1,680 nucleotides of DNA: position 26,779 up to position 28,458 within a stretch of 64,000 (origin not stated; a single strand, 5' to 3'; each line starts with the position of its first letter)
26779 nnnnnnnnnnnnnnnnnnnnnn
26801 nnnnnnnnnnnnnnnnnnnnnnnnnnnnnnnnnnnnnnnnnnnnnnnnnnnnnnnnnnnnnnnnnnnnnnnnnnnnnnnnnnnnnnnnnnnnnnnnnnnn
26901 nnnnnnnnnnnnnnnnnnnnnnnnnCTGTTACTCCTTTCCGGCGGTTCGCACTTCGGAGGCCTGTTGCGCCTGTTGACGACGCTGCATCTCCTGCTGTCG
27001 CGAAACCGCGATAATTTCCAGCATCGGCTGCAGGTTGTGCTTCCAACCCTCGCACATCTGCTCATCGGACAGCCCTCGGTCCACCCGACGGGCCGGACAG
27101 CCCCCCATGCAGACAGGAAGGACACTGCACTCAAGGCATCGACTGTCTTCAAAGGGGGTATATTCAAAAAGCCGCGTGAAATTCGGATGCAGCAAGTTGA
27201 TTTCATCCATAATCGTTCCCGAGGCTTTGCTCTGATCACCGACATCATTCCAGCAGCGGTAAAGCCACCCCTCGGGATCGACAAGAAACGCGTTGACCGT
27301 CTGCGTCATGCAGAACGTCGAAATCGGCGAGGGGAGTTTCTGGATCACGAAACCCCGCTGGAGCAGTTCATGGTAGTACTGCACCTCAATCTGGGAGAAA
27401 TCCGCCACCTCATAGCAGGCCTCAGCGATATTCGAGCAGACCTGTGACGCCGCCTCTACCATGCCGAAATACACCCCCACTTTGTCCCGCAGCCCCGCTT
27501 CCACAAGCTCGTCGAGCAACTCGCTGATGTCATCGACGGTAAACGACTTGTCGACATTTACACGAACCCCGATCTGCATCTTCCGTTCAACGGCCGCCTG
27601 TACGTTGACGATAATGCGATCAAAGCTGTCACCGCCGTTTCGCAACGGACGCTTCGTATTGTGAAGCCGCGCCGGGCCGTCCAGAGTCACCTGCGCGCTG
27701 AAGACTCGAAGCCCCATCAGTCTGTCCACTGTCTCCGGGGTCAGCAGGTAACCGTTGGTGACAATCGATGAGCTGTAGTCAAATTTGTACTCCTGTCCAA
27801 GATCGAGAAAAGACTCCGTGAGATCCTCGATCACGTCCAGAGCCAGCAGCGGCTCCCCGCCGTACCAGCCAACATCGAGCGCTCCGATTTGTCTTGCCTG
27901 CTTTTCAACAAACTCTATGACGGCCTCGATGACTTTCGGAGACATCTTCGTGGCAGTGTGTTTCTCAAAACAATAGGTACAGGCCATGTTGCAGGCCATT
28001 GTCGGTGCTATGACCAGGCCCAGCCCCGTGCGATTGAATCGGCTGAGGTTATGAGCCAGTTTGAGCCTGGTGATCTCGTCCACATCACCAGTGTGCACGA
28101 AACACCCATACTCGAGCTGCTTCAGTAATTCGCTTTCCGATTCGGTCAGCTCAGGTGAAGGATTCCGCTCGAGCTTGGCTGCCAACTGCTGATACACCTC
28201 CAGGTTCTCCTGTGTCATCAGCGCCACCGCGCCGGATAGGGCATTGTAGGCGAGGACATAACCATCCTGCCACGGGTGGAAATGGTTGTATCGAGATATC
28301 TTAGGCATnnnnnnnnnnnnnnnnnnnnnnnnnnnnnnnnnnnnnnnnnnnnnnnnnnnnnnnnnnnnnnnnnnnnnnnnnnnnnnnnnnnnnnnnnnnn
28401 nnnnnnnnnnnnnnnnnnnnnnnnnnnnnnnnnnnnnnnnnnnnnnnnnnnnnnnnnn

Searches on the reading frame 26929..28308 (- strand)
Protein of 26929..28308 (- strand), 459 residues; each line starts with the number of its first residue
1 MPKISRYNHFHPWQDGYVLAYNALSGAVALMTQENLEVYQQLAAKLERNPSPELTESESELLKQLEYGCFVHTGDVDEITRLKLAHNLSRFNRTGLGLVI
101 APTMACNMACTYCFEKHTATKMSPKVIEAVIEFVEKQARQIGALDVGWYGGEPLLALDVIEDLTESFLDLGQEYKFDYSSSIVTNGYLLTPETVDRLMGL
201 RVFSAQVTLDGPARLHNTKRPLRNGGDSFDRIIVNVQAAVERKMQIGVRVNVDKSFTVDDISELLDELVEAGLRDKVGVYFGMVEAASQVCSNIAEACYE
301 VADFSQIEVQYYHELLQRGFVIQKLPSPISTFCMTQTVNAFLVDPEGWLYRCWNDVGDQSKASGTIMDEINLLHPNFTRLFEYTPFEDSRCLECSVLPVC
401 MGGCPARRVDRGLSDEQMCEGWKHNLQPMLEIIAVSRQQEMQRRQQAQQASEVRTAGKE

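Call 4: search_protein_families(library=ncbifam, proteins=[window:26929-28308:-], max_evalue=0.01)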
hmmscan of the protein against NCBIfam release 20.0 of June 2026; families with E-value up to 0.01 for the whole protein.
window:26929-28308:- (459 aa): 72 families (the best 25 are shown)
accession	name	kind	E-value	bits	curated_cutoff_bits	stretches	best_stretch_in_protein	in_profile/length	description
TIGR04334.1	rSAM_Clo7bot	equivalog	2.1e-107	359.5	600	1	3-435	1-434/440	radical SAM/SPASM domain Clo7bot peptide maturase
TIGR04463.1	rSAM_vs_C_rich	equivalog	1.9e-90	303.7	525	1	7-427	1-421/438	TIGR04463 family radical SAM/SPASM RiPP maturase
NF038107.1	rSAM_NF038107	equivalog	5.1e-65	220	600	1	3-406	2-402/444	Cys-every-fifth radical SAM/SPASM peptide maturase CefB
NF052473.1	rSAM_FlmE_OhkG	exception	3.9e-61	207.2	500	1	3-447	2-468/481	FlmE/OhkG family radical SAM/SPASM peptide maturase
TIGR04280.1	geopep_mat_rSAM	hypoth_equivalog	1e-57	196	400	1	4-406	3-394/428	geopeptide radical SAM maturase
NF047865.1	rSAM_PapB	equivalog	3.8e-36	125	340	1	102-406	9-318/330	PapB family radical SAM/SPASM ranthipeptide maturase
NF041298.1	rSAM_mat_DynA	equivalog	1.1e-28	100.2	450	1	99-408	4-325/356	dynobactin maturation radical SAM/SPASM protein DynA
TIGR04068.1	rSAM_ocin_clost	equivalog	1.4e-24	86.8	500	1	36-241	22-234/462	Cys-rich peptide radical SAM maturase CcpM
TIGR03974.1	rSAM_six_Cys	equivalog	3.9e-24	85.3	425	1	37-407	41-419/451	thioether cross-link-forming SCIFF peptide maturase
TIGR04064.1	rSAM_nif11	equivalog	9.4e-24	83.9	518.7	1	50-239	41-224/459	nif11-like peptide radical SAM maturase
TIGR03942.1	sulfatase_rSAM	equivalog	3.2e-23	82.4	349.45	1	103-432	8-356/363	anaerobic sulfatase maturase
TIGR03978.1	rSAM_paired_1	equivalog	1.4e-21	76.8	370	1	53-275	38-264/466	His-Xaa-Ser system radical SAM maturase HxsB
TIGR03906.1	quino_hemo_SAM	equivalog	4.1e-21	75.2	453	1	97-404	95-414/467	quinohemoprotein amine dehydrogenase maturation protein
NF041718.1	rSAM_phane_AMC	equivalog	2.4e-20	72.9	425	1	97-289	7-195/362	cyclophane-forming radical SAM peptide maturase AmcB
TIGR04136.1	rSAM_FibroRumin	equivalog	1.1e-19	70.6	400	1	4-407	1-421/458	FibroRumin system radical SAM peptide maturase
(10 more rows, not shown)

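Call 5: search_protein_families(library=pfam, proteins=[window:26929-28308:-], max_evalue=0.01)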
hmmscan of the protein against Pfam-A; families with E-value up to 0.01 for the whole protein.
window:26929-28308:- (459 aa): 2 families
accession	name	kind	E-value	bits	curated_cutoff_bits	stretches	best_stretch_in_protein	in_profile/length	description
PF04055.27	Radical_SAM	-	4.7e-17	63.1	29.5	1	102-267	3-165/166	Radical SAM superfamily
PF13353.11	Fer4_12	-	0.00029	21.6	22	1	105-190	14-95/137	4Fe-4S single cluster domain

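Call 12: find_homologous_proteins(query=window:26929-28308:-, max_evalue=1e-20)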
Query window:26929-28308:- (459 aa): 1692 proteins with E <= 1e-20 among 8000 candidates; the best 120 are listed.
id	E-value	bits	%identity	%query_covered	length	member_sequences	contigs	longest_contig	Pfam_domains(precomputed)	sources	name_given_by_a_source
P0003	0.0e+0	1055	100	100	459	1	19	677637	PF04055.28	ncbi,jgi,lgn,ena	jgi:uncharacterized protein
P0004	4.9e-248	842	78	100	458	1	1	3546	PF04055.28,PF13353.12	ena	-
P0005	5.8e-205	700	64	96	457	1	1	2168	PF04055.28,PF13353.12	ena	-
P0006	6.3e-205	699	64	100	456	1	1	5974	PF04055.28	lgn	-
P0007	2.7e-204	697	67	95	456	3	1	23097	PF04055.28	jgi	-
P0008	5.7e-200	683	65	97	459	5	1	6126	PF04055.28,PF13353.12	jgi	-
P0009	8.8e-196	669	64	97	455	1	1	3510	PF04055.28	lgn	-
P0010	1.4e-195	669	63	95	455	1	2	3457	PF04055.28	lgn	-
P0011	3.9e-193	661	61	95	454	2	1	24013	PF04055.28,PF13353.12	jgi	-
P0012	2.4e-192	658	61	95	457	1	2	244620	PF04055.28,PF13353.12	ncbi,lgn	-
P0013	2.8e-192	658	61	98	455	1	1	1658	PF04055.28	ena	-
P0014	7.3e-192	656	61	95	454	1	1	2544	PF04055.28,PF13353.12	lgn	-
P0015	7.5e-192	656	60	97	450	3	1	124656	PF04055.28,PF13353.12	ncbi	-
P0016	2.0e-191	655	61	100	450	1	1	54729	PF04055.28,PF13353.12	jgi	-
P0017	5.5e-191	654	60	95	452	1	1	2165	PF04055.28,PF13353.12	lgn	-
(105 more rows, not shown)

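Call 15: find_related_loci(query=A1, collection=genome_contigs, flank=6000)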
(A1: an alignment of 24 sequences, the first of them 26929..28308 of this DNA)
Query A1 (459 aa) in genome_contigs; peptide patterns used: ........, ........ (x = any residue, [..] = any of these).
600 stretches matched a pattern (row limit reached: there are more); 481 encode a relative of the query (tblastn E <= 1e-3); the best 80 are kept; 79 distinct loci.
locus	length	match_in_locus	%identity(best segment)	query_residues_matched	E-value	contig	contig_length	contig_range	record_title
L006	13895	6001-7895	61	1-437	0e+0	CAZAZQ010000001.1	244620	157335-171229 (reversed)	MAG TPA_asm: uncultured Ignavibacteriales bacterium isolate SRP338002_co1_91 genome assembly, contig: NODE_39_length_244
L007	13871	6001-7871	56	1-448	2e-179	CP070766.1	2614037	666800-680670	MAG: Candidatus Zixiibacteriota bacterium isolate bin25 chromosome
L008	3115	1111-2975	54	1-448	0e+0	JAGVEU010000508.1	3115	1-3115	MAG: Calditrichaeota bacterium isolate DeMMO2_36 c_000000016795, whole genome shotgun sequence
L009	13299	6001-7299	58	4-437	8e-171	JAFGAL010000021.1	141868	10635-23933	MAG: Candidatus Zixiibacteriota bacterium isolate Zod_maxbin.0182_1 k87_2984928, whole genome shotgun sequence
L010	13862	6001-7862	54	1-443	8e-169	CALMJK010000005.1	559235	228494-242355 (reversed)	MAG TPA_asm: uncultured bacterium isolate SRR5468112_bin.3_CONCOCT_v1.1_MAG genome assembly, contig: ERZ781236.2, whole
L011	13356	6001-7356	52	1-452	2e-165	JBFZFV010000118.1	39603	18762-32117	MAG: Candidatus Zixiibacteriota bacterium isolate PPR_0627 k121_1444832, whole genome shotgun sequence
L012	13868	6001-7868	56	1-439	2e-174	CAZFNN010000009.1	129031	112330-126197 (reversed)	MAG TPA_asm: uncultured Ignavibacteria bacterium isolate SRP323723_co1_126 genome assembly, contig: NODE_114_length_1290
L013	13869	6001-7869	52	1-440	2e-141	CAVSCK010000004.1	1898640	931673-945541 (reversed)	MAG: uncultured bacterium isolate MFD05942.bin.1.428 genome assembly, contig: contig_8898, whole genome shotgun sequence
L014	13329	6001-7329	53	1-443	4e-171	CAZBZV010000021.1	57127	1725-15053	MAG TPA_asm: uncultured Ignavibacteria bacterium isolate SRP141376_co2_104 genome assembly, contig: NODE_1382_length_571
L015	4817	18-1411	60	87-436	2e-133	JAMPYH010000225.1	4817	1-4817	MAG: Candidatus Zixiibacteriota bacterium isolate R2F_R2FSRR_metabat.71 R2F_C11274, whole genome shotgun sequence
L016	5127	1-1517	57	103-433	1e-126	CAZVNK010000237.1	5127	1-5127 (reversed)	MAG TPA_asm: uncultured Ignavibacteriaceae bacterium isolate binchicken_co42_233 genome assembly, contig: NODE_32248_len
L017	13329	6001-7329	51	1-443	2e-164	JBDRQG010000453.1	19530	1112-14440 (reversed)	MAG: bacterium isolate MEGAHIT-group-2.34 k141_1414132, whole genome shotgun sequence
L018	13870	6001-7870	52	1-439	2e-157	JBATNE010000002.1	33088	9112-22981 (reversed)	MAG: Candidatus Zixiibacteriota bacterium isolate MFD10473_ilm_asm_bin15 k127_233128, whole genome shotgun sequence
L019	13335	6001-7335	36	3-447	5e-94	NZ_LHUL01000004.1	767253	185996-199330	Clostridium botulinum strain ATCC 25763 contig_4, whole genome shotgun sequence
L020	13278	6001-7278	34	3-427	2e-92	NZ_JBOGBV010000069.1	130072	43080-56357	MAG: Paraclostridium sp. isolate WFFMC_MAG_413 k139_535015_flag=0_multi=83.3836_len=130072, whole genome shotgun sequenc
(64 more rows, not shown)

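Call 30: search_solved_structures(query=window:26929-28308:-, max_evalue=0.00001)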
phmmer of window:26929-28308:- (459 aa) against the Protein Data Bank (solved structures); distinct sequences matched with E-value up to 0.00001: 6.
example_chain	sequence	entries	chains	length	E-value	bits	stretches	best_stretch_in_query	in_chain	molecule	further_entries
5wgg_A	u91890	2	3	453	8.7e-13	51.3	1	103-407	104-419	Radical SAM domain protein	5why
4k37_A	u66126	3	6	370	5.3e-12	48.8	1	96-423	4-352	Anaerobic sulfatase-maturating enzyme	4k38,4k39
4k36_A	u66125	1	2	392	6.1e-12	48.6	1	96-424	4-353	Anaerobic sulfatase-maturating enzyme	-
8vpo_A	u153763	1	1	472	6.1e-09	38.7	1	68-406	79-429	Radical SAM core domain-containing protein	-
5v1q_A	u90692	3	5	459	1.4e-07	34.2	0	82-204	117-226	Radical SAM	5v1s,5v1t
9gm3_A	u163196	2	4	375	2.9e-06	29.9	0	103-233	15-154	ChlB radical SAM domain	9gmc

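Call 46: predict_structure(alignment_id=A1)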
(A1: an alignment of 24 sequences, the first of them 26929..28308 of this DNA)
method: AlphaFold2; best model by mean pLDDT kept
length: 459 residues; sequences in the alignment: 24
mean_pLDDT: 82.8   pTM: 0.81
mean pLDDT of the five models: 82.8, 81.9, 81.8, 78.9, 76.3
residues with pLDDT >= 90: 181; 70-90: 196; 50-70: 64; < 50: 18
segments of 3 or more residues with pLDDT < 50: 284-300
pLDDT, mean of each block of 10 residues (from residue 1): 86 86 83 90 86 88 89 83 87 92 89 68 97 96 94 94 98 97 95 97 93 91 92 97 92 79 93 87 43 38 66 84 64 78 93 80 93 88 75 68 61 63 71 78 78 63
secondary structure, 60 per line:
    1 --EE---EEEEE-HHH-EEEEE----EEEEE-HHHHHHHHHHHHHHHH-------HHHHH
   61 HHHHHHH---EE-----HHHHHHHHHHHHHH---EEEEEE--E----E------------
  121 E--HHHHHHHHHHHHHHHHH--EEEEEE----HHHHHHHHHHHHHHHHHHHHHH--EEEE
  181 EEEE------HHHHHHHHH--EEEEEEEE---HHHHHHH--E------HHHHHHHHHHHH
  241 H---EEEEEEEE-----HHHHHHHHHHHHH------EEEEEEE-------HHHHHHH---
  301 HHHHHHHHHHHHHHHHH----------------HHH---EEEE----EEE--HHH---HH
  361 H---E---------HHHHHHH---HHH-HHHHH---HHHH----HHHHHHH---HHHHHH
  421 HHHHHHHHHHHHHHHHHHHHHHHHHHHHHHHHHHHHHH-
elements in order: E8-12 E18-22 E27-31 H33-48 H56-67 H78-91 E95-100 H124-140 E143-148 H153-174 E177-184 H191-199 E202-209 H213-219 H229-241 E245-252 H258-270 E277-283 H291-297 H301-317 E340-343 E348-350 H375-381 H389-393 H397-400 H405-411 H415-458

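Call 50: fold_search(model_id=the predicted structure, library=pdb)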
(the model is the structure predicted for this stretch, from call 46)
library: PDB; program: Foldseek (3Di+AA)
matches with E <= 10: 1873; with E <= 0.001: 132
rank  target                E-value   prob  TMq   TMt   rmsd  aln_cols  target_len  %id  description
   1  5why_B                1.4e-19  1.00  0.66  0.72   6.2       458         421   18  Structural Insights into Thioether Bond Formation in the Biosynthesis of Sactipeptides (released 2017-07-26)
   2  5why_A                7.8e-19  1.00  0.66  0.71   6.8       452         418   19  Structural Insights into Thioether Bond Formation in the Biosynthesis of Sactipeptides (released 2017-07-26)
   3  5wgg_A                2.1e-18  1.00  0.67  0.69   6.2       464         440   19  Structural Insights into Thioether Bond Formation in the Biosynthesis of Sactipeptides (released 2017-07-26)
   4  8vpo                  2.1e-17  1.00  0.63  0.65   6.4       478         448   16  X-Ray Crystal Structure of TigE from Paramaledivibacter caminithermalis (released 2024-02-07)
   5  4k37_A                1.6e-16  1.00  0.59  0.73   4.1       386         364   20  Native anSMEcpe with bound AdoMet (released 2013-05-08)
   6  4k39_A                1.7e-16  1.00  0.59  0.74   4.1       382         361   20  Native anSMEcpe with bound AdoMet and Cp18Cys peptide (released 2013-05-08)
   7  4k36_B                1.9e-16  1.00  0.57  0.70   4.6       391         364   20  His6 tagged anSMEcpe with bound AdoMet (released 2013-05-08)
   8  4k36_A                3.9e-16  1.00  0.59  0.70   4.3       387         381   20  His6 tagged anSMEcpe with bound AdoMet (released 2013-05-08)
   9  4k37_B                4.3e-16  1.00  0.58  0.71   4.3       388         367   20  Native anSMEcpe with bound AdoMet (released 2013-05-08)
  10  4k38_A                5.1e-16  1.00  0.59  0.72   4.3       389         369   20  Native anSMEcpe with bound AdoMet and Kp18Cys peptide (released 2013-05-08)
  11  4k39_B                7.6e-16  1.00  0.60  0.75   4.1       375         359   20  Native anSMEcpe with bound AdoMet and Cp18Cys peptide (released 2013-05-08)
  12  4k38_B                1.5e-15  1.00  0.59  0.73   4.4       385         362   20  Native anSMEcpe with bound AdoMet and Kp18Cys peptide (released 2013-05-08)
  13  5v1t_A                4.8e-15  1.00  0.49  0.51  13.3       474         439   17  Crystal structure of Streptococcus suis SuiB bound to precursor peptide SuiA (released 2017-08-30)
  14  5v1q_B                9.4e-15  1.00  0.47  0.49  13.1       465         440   17  Crystal structure of Streptococcus suis SuiB (released 2017-08-30)
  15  5v1s_A                2.6e-14  1.00  0.48  0.51  12.7       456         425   17  Crystal structure of Streptococcus suis SuiB bound to S-adenosylmethionine (released 2017-08-30)
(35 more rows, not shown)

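Call 83: search_protein_families(library=ncbifam, proteins=[L006:7371-8483:+, L009:7345-8460:+, L011:7362-8468:+, L013:7348-8460:+, L014:7347-8480:+, L017:7361-8479:+, L018:7352-8470:+], max_evalue=1e-40)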
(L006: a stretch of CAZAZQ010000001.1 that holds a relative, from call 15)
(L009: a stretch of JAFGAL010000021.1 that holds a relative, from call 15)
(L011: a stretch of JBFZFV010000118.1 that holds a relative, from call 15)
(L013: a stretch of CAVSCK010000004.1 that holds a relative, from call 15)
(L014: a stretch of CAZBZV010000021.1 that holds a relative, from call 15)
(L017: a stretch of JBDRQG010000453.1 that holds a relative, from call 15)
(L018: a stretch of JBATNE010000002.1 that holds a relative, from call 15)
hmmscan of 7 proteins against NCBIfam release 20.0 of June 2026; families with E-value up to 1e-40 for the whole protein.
L006:7371-8483:+ (370 aa): 8 families
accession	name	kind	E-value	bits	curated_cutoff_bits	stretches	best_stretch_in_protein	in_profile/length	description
TIGR03913.1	rad_SAM_trio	equivalog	4.2e-74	249.6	591.75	1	5-344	15-364/477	GDL motif peptide-associated radical SAM/SPASM maturase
TIGR04103.1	rSAM_nif11_3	equivalog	1.5e-73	247.8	725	1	11-344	7-354/412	nif11-class peptide radical SAM maturase 3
TIGR04133.1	rSAM_w_lipo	hypoth_equivalog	7.1e-57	192.9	425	1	10-317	25-331/350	TIGR04133 family radical SAM/SPASM protein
TIGR04055.1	rSAM_NirJ2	equivalog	4.6e-50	171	500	1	11-337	2-325/326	putative heme d1 biosynthesis radical SAM protein NirJ2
TIGR04545.1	rSAM_ahbD_hemeb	equivalog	6.2e-45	154.1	500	1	11-337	2-338/339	heme b synthase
TIGR03962.1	mycofact_rSAM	equivalog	2.7e-44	151.7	265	1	8-336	11-333/339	mycofactocin radical SAM maturase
TIGR04053.2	TIGR04053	equivalog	2e-41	142.5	395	0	5-223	4-225/366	TIGR04053 family radical SAM/SPASM domain-containing protein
TIGR04051.1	rSAM_NirJ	equivalog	7.3e-41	140.3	515.45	0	11-197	4-191/354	heme d1 biosynthesis radical SAM protein NirJ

L009:7345-8460:+ (371 aa): 6 families
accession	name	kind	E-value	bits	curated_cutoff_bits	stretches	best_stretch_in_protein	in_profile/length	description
TIGR03913.1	rad_SAM_trio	equivalog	4.6e-71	239.6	591.75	1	5-339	15-357/477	GDL motif peptide-associated radical SAM/SPASM maturase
TIGR04103.1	rSAM_nif11_3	equivalog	2.6e-70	237.1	725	1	11-339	7-347/412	nif11-class peptide radical SAM maturase 3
TIGR04133.1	rSAM_w_lipo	hypoth_equivalog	2e-56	191.4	425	1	9-317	24-331/350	TIGR04133 family radical SAM/SPASM protein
TIGR04055.1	rSAM_NirJ2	equivalog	7.1e-50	170.4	500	1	11-337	2-325/326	putative heme d1 biosynthesis radical SAM protein NirJ2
TIGR04545.1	rSAM_ahbD_hemeb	equivalog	4.7e-49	167.6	500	1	11-337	2-338/339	heme b synthase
TIGR03962.1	mycofact_rSAM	equivalog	4.1e-46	157.7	265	1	8-335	11-332/339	mycofactocin radical SAM maturase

L011:7362-8468:+ (368 aa): 7 families
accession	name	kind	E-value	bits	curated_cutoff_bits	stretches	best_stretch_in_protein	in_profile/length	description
TIGR03913.1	rad_SAM_trio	equivalog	1.8e-72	244.2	591.75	1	5-340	15-357/477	GDL motif peptide-associated radical SAM/SPASM maturase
TIGR04103.1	rSAM_nif11_3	equivalog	4.3e-71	239.7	725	1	11-339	7-346/412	nif11-class peptide radical SAM maturase 3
TIGR04133.1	rSAM_w_lipo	hypoth_equivalog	6.5e-58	196.3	425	1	10-318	25-331/350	TIGR04133 family radical SAM/SPASM protein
TIGR04055.1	rSAM_NirJ2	equivalog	5e-51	174.2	500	1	11-338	2-325/326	putative heme d1 biosynthesis radical SAM protein NirJ2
TIGR04545.1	rSAM_ahbD_hemeb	equivalog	1.6e-47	162.6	500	1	11-338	2-338/339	heme b synthase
TIGR03962.1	mycofact_rSAM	equivalog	7.3e-46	156.9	265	1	8-336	11-332/339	mycofactocin radical SAM maturase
TIGR04347.1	pseudo_SAM_Halo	equivalog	1.5e-42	146.3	525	0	10-215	39-244/390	TIGR04347 family pseudo-SAM/SPASM protein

L013:7348-8460:+ (370 aa): 7 families
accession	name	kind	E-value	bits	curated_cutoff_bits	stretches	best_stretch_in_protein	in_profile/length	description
TIGR03913.1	rad_SAM_trio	equivalog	1.1e-73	248.3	591.75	1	5-342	15-358/477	GDL motif peptide-associated radical SAM/SPASM maturase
TIGR04103.1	rSAM_nif11_3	equivalog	6.9e-72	242.3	725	1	11-341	7-347/412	nif11-class peptide radical SAM maturase 3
TIGR04133.1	rSAM_w_lipo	hypoth_equivalog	1.7e-55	188.4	425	1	10-319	25-331/350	TIGR04133 family radical SAM/SPASM protein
TIGR04055.1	rSAM_NirJ2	equivalog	5.9e-53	180.5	500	1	11-339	2-325/326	putative heme d1 biosynthesis radical SAM protein NirJ2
TIGR04545.1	rSAM_ahbD_hemeb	equivalog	3.3e-49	168.2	500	1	11-339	2-338/339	heme b synthase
TIGR03962.1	mycofact_rSAM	equivalog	1.4e-47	162.6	265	1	8-324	11-318/339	mycofactocin radical SAM maturase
TIGR04347.1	pseudo_SAM_Halo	equivalog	2.4e-41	142.3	525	0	10-214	39-243/390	TIGR04347 family pseudo-SAM/SPASM protein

L014:7347-8480:+ (377 aa): 7 families
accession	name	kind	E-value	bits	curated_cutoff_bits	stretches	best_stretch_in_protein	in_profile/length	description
TIGR03913.1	rad_SAM_trio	equivalog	1.1e-70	238.3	591.75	1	8-343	14-356/477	GDL motif peptide-associated radical SAM/SPASM maturase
TIGR04103.1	rSAM_nif11_3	equivalog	1.3e-67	228.2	725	1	15-342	7-345/412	nif11-class peptide radical SAM maturase 3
TIGR04133.1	rSAM_w_lipo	hypoth_equivalog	7.4e-58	196.1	425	1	13-322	24-331/350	TIGR04133 family radical SAM/SPASM protein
TIGR04055.1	rSAM_NirJ2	equivalog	7.8e-47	160.4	500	1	15-342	2-325/326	putative heme d1 biosynthesis radical SAM protein NirJ2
TIGR03962.1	mycofact_rSAM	equivalog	9.9e-45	153.2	265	1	12-343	11-335/339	mycofactocin radical SAM maturase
TIGR04545.1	rSAM_ahbD_hemeb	equivalog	5.2e-44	151.1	500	0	15-223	2-211/339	heme b synthase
TIGR04347.1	pseudo_SAM_Halo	equivalog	2.4e-42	145.6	525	0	3-206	28-231/390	TIGR04347 family pseudo-SAM/SPASM protein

L017:7361-8479:+ (372 aa): 8 families
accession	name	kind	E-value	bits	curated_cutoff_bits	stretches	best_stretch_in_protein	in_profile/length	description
TIGR03913.1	rad_SAM_trio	equivalog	2e-69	234.2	591.75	1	7-341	15-357/477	GDL motif peptide-associated radical SAM/SPASM maturase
TIGR04103.1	rSAM_nif11_3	equivalog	1.4e-68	231.4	725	1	13-340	7-346/412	nif11-class peptide radical SAM maturase 3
TIGR04133.1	rSAM_w_lipo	hypoth_equivalog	1.8e-57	194.9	425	1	12-319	25-331/350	TIGR04133 family radical SAM/SPASM protein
TIGR04055.1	rSAM_NirJ2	equivalog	8.8e-55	186.5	500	1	13-339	2-325/326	putative heme d1 biosynthesis radical SAM protein NirJ2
TIGR04545.1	rSAM_ahbD_hemeb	equivalog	1.5e-51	175.8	500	1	13-339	2-338/339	heme b synthase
TIGR03962.1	mycofact_rSAM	equivalog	2.7e-46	158.3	265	1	10-337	11-332/339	mycofactocin radical SAM maturase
TIGR04051.1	rSAM_NirJ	equivalog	2.6e-43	148.3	515.45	0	12-213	3-205/354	heme d1 biosynthesis radical SAM protein NirJ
TIGR04347.1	pseudo_SAM_Halo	equivalog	1.5e-41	142.9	525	0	12-216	39-244/390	TIGR04347 family pseudo-SAM/SPASM protein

L018:7352-8470:+ (372 aa): 7 families
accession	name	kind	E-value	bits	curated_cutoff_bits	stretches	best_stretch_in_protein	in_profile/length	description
TIGR04103.1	rSAM_nif11_3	equivalog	1.5e-72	244.5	725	1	9-340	5-348/412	nif11-class peptide radical SAM maturase 3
TIGR03913.1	rad_SAM_trio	equivalog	1.4e-69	234.7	591.75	1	6-338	16-356/477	GDL motif peptide-associated radical SAM/SPASM maturase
TIGR04133.1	rSAM_w_lipo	hypoth_equivalog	9.2e-54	182.7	425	1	10-317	25-331/350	TIGR04133 family radical SAM/SPASM protein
TIGR04055.1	rSAM_NirJ2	equivalog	4.1e-52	177.7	500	1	11-337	2-325/326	putative heme d1 biosynthesis radical SAM protein NirJ2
TIGR04545.1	rSAM_ahbD_hemeb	equivalog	1.9e-49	168.9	500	1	11-337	2-338/339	heme b synthase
TIGR03962.1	mycofact_rSAM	equivalog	1.8e-42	145.7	265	1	9-336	12-333/339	mycofactocin radical SAM maturase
TIGR04053.2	TIGR04053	equivalog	3.7e-42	144.9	395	0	4-193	3-197/366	TIGR04053 family radical SAM/SPASM domain-containing protein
